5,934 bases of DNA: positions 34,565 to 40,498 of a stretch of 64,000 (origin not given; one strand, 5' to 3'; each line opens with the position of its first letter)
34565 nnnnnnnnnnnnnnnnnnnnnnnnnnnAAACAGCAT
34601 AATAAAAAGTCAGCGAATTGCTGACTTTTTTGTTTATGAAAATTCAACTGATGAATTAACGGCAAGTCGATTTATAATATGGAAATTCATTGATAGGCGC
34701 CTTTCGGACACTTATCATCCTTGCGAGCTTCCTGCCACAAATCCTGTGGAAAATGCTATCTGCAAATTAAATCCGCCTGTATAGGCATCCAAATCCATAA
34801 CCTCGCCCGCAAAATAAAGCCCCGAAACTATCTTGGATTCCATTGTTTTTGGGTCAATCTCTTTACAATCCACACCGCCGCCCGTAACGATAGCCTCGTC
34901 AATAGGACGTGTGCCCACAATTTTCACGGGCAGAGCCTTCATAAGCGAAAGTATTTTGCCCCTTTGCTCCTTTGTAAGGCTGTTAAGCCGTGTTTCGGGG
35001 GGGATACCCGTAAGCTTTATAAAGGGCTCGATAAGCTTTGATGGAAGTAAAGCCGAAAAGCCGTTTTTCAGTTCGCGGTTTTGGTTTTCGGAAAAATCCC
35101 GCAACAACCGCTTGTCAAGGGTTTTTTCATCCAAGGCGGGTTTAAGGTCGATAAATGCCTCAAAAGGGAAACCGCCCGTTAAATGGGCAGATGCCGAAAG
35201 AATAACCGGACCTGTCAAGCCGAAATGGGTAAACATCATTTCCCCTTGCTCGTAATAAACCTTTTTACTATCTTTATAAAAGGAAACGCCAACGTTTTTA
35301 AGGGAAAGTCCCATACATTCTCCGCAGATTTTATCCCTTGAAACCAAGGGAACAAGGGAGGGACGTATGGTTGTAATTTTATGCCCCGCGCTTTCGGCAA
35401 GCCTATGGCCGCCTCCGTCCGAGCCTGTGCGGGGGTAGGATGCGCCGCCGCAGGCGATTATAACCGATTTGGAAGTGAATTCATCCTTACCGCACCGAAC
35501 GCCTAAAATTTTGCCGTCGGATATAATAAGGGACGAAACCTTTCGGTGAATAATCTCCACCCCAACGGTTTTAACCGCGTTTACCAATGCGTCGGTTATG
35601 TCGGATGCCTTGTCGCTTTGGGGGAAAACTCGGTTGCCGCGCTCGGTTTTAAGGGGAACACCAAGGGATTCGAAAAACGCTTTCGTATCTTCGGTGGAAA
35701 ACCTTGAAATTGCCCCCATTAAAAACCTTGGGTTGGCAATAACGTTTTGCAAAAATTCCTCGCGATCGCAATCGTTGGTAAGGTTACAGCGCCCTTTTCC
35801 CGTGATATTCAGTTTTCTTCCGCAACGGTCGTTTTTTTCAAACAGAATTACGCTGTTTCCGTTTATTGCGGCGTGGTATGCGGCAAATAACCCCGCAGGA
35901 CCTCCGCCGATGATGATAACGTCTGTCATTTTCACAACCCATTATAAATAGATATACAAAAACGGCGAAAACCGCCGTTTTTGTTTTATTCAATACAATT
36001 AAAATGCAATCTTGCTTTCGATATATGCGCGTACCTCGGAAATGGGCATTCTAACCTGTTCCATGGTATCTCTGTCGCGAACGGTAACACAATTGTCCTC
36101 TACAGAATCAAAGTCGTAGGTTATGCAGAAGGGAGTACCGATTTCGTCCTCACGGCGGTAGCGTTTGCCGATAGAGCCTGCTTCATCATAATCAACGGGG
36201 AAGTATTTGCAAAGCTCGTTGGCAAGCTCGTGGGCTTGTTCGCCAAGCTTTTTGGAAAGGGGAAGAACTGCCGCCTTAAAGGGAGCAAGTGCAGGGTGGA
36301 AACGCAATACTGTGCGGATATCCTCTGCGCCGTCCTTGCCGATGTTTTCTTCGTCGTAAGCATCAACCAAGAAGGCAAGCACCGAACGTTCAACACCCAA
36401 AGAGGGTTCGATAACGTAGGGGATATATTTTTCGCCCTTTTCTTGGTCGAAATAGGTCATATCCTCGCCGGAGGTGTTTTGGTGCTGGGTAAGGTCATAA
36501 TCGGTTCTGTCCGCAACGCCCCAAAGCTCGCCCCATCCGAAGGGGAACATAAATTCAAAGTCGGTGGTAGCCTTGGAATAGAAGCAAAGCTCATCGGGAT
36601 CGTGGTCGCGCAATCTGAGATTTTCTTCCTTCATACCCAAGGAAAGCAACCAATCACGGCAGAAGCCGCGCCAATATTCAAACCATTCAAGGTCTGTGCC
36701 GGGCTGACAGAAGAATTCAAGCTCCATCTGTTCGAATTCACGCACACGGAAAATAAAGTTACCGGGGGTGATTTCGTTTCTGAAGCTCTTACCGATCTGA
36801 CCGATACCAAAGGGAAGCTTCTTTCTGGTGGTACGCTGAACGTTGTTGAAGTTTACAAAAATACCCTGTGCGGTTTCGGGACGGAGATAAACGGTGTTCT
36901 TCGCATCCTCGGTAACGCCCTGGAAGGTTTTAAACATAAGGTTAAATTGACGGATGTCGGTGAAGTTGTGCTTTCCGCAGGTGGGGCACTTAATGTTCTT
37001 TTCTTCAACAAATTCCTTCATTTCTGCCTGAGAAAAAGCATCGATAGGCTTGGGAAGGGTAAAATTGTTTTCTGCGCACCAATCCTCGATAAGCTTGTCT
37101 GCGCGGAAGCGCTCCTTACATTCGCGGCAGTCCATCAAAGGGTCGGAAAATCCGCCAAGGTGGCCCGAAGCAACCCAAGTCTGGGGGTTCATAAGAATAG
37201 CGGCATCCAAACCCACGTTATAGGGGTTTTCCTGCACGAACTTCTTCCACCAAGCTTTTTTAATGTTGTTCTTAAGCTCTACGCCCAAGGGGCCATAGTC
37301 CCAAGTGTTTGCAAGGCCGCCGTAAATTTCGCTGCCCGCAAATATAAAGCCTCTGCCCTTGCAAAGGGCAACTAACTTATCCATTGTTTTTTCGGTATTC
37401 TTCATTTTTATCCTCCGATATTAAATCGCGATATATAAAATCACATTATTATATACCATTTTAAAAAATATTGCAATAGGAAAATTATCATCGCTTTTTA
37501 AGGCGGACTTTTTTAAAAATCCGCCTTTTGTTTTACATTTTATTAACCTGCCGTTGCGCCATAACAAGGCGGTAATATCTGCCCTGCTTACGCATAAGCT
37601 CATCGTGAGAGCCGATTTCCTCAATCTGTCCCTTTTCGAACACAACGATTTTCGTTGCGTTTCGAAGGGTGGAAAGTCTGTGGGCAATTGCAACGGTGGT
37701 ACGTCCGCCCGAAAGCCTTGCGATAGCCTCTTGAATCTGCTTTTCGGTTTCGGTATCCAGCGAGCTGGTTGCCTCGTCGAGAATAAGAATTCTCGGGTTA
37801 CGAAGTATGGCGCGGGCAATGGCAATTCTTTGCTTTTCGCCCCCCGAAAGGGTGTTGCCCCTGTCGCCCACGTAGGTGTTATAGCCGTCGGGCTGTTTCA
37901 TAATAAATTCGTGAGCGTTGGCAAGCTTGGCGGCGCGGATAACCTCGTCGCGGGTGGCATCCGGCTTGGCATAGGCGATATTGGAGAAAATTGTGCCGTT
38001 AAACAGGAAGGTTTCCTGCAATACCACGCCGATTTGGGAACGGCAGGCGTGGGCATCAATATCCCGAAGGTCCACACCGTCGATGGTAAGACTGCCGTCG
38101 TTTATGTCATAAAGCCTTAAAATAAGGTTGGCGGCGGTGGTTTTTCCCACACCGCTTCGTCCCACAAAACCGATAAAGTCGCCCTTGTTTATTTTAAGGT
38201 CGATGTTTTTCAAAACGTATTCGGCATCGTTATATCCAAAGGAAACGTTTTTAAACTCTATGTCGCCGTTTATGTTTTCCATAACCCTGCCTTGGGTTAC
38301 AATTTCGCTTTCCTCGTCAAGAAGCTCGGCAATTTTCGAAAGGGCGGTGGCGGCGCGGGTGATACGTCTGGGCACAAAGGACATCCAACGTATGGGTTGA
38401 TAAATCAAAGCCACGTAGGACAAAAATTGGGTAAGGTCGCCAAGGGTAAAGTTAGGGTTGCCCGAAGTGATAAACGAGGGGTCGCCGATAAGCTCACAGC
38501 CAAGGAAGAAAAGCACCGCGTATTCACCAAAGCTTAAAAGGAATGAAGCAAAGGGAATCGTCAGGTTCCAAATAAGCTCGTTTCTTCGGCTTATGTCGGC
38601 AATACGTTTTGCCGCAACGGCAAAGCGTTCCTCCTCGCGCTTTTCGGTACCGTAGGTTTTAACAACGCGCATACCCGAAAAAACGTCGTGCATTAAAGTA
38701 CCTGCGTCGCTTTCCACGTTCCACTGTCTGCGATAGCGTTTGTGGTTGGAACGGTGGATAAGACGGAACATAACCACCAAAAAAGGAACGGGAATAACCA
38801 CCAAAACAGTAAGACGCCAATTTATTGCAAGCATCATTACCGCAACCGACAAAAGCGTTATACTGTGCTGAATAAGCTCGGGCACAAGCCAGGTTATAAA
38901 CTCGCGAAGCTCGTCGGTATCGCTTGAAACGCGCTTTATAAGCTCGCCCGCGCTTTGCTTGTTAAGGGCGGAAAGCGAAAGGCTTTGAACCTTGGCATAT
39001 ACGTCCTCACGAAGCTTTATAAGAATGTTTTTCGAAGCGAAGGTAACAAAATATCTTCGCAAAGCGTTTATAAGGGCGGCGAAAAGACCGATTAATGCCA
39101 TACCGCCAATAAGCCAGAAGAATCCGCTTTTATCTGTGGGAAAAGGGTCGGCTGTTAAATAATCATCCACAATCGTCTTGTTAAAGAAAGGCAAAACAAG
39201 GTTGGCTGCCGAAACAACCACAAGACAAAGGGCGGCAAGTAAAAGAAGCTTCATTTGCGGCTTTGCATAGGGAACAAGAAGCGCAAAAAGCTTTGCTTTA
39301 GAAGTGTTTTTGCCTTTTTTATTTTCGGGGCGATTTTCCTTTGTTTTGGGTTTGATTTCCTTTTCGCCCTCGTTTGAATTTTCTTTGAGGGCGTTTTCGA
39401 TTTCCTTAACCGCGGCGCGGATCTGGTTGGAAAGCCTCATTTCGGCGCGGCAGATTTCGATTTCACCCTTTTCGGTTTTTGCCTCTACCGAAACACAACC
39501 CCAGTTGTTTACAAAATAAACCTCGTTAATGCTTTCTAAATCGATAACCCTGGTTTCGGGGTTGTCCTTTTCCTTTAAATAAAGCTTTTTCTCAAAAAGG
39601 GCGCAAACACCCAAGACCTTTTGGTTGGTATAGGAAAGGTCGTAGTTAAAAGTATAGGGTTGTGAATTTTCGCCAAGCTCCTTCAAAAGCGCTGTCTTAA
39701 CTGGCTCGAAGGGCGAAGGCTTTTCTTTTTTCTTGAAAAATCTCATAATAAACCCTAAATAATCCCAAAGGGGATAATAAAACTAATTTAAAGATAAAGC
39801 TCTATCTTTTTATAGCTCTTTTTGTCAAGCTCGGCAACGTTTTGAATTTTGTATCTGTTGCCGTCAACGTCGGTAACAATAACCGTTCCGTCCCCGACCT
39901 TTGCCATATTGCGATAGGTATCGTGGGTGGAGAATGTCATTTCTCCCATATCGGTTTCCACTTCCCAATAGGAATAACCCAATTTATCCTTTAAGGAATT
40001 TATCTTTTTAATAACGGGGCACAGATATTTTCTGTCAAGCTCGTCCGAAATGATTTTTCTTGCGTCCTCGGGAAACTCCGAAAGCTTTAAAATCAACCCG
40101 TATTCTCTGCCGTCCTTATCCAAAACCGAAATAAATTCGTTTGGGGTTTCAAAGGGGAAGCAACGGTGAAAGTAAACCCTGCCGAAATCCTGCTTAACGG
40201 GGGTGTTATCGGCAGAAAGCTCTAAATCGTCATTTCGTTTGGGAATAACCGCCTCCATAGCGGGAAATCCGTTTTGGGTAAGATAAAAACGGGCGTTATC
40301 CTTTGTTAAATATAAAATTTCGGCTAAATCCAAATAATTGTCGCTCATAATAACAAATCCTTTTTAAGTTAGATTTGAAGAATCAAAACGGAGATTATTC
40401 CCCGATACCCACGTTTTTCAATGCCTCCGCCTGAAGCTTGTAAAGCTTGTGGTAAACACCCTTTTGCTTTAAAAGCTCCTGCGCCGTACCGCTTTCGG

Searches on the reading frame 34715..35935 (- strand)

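Call 5: search_protein_families(library=pfam, proteins=[window:34715-35935:-], max_evalue=1)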
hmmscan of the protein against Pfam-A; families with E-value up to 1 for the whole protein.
window:34715-35935:- (406 aa): 15 families
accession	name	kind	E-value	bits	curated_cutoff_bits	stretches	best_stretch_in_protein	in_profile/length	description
PF03486.20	HI0933_like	-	4.8e-86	288.6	50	1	5-403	2-243/244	HI0933-like protein Rossmann domain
PF22780.1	HI0933_like_1st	-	1.1e-35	123.4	27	1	191-350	1-165/165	HI0933-like protein barrel and H2TH domain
PF01266.30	DAO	-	1.5e-12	48.2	27.9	2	5-39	1-35/353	FAD dependent oxidoreductase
PF01134.28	GIDA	-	2.5e-11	43.7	22.1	1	5-164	1-150/391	Glucose inhibited division protein A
PF00890.30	FAD_binding_2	-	3e-11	43.6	20.4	1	5-38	1-34/414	FAD binding domain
PF12831.13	FAD_oxidored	-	8.7e-09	35.6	27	1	5-148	1-126/416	FAD dependent oxidoreductase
PF07992.20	Pyr_redox_2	-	1.1e-07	32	26.1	1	5-167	2-112/291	Pyridine nucleotide-disulphide oxidoreductase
PF13450.12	NAD_binding_8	-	7e-07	29.9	21.9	1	8-39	1-32/68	NAD(P)-binding Rossmann-like domain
PF13738.12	Pyr_redox_3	-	5e-06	26.4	30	1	7-35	1-30/305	Pyridine nucleotide-disulphide oxidoreductase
PF01946.23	Thi4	-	5.2e-05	23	26.2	1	4-39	18-54/235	Thi4 family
PF01494.25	FAD_binding_3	-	0.00063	19.5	22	1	4-36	2-34/349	FAD binding domain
PF01262.27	AlaDh_PNT_C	-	0.0017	18.2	23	1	4-52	29-78/214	Alanine dehydrogenase/PNT, C-terminal domain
PF05834.18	Lycopene_cycl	-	0.038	13.5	23.4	1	5-36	1-34/380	Lycopene cyclase protein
PF00070.33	Pyr_redox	-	0.049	14.6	22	0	6-42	2-38/82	Pyridine nucleotide-disulphide oxidoreductase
PF13454.12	NAD_binding_9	-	0.08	13.4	21.8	0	7-40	1-37/155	FAD-NAD(P)-binding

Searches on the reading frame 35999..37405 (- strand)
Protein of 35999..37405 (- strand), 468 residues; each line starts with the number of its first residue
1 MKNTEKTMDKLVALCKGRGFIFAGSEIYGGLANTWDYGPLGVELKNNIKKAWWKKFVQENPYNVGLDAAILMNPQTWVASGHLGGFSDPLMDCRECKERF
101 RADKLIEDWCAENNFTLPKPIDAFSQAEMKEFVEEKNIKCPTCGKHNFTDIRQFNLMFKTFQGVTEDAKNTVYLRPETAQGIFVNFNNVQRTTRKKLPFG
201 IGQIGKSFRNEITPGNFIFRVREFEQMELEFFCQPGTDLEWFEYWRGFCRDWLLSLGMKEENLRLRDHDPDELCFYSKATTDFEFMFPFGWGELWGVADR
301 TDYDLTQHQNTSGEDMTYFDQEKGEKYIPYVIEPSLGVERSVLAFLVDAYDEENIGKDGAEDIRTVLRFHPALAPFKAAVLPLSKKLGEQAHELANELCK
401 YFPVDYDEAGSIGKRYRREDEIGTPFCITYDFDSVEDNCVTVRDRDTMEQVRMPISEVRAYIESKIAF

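Call 5: search_protein_families(library=pfam, proteins=[window:35999-37405:-], max_evalue=1)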
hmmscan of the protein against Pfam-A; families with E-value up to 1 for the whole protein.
window:35999-37405:- (468 aa): 4 families
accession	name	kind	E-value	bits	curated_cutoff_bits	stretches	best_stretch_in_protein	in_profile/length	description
PF03129.25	HGTP_anticodon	-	6.6e-22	77.9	21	1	377-464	1-93/94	Anticodon binding domain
PF00587.30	tRNA-synt_2b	-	1.3e-14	55.1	29.3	1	166-346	5-176/179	tRNA synthetase class II core domain (G, H, P, S and T)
PF23451.1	Zn_ribbon_PaaD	-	0.047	13.8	27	1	129-154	6-31/53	PaaD zinc beta ribbon domain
PF09723.15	Zn_ribbon_8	-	0.16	12.4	34.4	0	132-147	21-36/41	Zinc ribbon domain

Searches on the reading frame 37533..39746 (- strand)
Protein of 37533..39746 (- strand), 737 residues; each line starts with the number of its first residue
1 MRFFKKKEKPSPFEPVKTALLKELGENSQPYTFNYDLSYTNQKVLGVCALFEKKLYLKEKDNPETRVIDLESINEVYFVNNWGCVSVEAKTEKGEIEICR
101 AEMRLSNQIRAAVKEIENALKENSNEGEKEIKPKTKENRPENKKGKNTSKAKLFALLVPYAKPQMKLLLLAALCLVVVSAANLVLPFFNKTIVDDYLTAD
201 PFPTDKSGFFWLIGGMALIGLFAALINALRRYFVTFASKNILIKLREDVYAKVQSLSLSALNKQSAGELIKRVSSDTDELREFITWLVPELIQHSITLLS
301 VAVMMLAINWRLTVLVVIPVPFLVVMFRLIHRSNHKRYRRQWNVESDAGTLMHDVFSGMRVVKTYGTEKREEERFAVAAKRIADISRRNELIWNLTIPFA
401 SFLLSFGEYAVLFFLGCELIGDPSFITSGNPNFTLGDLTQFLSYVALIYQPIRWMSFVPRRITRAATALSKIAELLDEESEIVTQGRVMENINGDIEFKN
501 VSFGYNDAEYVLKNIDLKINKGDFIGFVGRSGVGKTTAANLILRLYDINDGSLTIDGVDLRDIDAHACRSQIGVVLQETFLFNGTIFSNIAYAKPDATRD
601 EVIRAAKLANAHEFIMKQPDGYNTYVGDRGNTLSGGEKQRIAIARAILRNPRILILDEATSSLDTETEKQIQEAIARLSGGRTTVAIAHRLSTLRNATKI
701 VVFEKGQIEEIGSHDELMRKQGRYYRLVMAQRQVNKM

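Call 5: search_protein_families(library=pfam, proteins=[window:37533-39746:-], max_evalue=1)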
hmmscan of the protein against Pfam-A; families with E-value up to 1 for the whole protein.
window:37533-39746:- (737 aa): 10 families
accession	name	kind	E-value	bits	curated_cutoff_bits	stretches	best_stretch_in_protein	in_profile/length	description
PF00664.28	ABC_membrane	-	2e-43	149.5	28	1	168-451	1-273/274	ABC transporter transmembrane region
PF00005.33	ABC_tran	-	6.7e-32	111.4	25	1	512-661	1-137/137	ABC transporter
PF02463.25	SMC_N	-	9.2e-05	22.4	40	1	477-702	92-210/220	RecF/RecN/SMC N terminal domain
PF13558.12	SbcC_Walker_B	-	0.00072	20.2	27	1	616-674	16-87/90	SbcC/RAD50-like, Walker B motif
PF13401.12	AAA_22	-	0.006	17.3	27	1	524-577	7-33/130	AAA domain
PF13748.11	ABC_membrane_3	-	0.0067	16.3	27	1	216-342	51-171/237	ABC transporter transmembrane region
PF00004.35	AAA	-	0.012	16.5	21.2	1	527-676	3-93/131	ATPase family associated with various cellular activities (AAA)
PF03193.22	RsgA_GTPase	-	0.012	15.9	30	1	469-543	60-127/174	RsgA GTPase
PF00270.35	DEAD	-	0.02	15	26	1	643-679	114-146/167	DEAD/DEAH box helicase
PF20720.3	nSTAND3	-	0.11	12.7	27.2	1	520-567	15-61/155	Novel STAND NTPase 3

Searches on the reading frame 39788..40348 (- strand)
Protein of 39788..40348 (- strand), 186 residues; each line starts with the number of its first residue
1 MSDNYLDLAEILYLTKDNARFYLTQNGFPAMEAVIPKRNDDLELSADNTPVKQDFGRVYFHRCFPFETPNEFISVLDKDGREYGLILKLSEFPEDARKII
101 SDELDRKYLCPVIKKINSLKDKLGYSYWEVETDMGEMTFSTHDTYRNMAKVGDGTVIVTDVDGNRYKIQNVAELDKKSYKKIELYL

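Call 5: search_protein_families(library=pfam, proteins=[window:39788-40348:-], max_evalue=1)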
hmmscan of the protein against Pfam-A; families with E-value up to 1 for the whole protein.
window:39788-40348:- (186 aa): 1 family
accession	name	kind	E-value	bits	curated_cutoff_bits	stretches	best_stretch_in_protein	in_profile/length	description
PF08909.16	DUF1854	-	4.8e-39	133.6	26.8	1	57-183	3-128/130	Domain of unknown function (DUF1854)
